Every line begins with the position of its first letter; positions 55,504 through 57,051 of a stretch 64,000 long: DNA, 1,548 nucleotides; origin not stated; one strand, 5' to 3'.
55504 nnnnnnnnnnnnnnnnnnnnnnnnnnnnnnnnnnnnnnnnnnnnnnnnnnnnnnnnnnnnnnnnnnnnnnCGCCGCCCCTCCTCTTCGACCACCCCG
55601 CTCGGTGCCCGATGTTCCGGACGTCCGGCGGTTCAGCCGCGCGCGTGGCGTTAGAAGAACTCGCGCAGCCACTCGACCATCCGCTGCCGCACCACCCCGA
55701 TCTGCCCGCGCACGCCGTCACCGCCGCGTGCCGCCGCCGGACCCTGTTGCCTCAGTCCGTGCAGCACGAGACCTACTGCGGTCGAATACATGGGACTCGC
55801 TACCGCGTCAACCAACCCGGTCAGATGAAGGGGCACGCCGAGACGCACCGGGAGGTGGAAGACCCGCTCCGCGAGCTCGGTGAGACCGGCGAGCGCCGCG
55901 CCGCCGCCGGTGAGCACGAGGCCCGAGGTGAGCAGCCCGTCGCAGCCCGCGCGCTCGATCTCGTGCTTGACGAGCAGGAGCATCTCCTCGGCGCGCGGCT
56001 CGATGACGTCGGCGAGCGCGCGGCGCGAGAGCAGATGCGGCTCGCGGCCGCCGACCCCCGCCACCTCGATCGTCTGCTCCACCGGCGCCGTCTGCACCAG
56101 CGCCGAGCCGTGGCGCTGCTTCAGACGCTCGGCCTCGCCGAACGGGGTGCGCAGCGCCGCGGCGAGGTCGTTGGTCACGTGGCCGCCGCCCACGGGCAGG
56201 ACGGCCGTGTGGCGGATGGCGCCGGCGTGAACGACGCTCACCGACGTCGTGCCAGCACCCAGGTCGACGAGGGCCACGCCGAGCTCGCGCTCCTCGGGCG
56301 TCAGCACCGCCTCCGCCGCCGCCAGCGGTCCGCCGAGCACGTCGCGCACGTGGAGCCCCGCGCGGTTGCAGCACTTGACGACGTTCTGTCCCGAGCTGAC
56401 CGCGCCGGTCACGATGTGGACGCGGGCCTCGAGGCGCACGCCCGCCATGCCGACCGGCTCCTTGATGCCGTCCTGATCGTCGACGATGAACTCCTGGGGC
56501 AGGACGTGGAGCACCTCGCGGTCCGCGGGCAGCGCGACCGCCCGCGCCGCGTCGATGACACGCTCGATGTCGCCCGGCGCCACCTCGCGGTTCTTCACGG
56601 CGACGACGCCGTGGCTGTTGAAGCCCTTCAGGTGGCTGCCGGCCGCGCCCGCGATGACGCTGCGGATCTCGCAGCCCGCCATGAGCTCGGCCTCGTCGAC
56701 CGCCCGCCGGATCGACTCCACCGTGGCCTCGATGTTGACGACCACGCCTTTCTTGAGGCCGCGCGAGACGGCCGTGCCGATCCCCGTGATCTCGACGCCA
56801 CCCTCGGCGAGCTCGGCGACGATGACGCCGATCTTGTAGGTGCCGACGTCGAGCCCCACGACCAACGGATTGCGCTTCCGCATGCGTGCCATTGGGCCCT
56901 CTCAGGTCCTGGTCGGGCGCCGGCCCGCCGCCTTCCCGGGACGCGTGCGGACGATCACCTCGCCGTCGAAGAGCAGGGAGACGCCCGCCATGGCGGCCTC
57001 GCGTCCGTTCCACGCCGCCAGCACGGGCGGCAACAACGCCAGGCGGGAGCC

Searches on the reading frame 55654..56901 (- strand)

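Call 44: search_protein_families(library=pfam, proteins=[window:55654-56901:-], max_evalue=0.001)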
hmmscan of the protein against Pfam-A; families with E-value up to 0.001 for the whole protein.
window:55654-56901:- (416 aa): 5 families
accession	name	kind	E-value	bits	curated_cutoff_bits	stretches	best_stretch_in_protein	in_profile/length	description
PF14450.12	FtsA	-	1.6e-46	158.2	31.8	2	210-377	1-127/127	Cell division protein FtsA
PF02491.25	SHS2_FTSA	-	2e-33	115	25.4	1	88-165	1-79/79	SHS2 domain inserted in FTSA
PF06723.19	MreB_Mbl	-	6.3e-13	48.7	27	1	174-354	112-303/327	MreB/Mbl protein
PF11104.14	PilM_2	-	7.5e-07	28.8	27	1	197-263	170-236/340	Type IV pilus assembly protein PilM;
PF06277.17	EutA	-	0.00098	18.5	27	1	180-246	118-182/475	Ethanolamine utilisation protein EutA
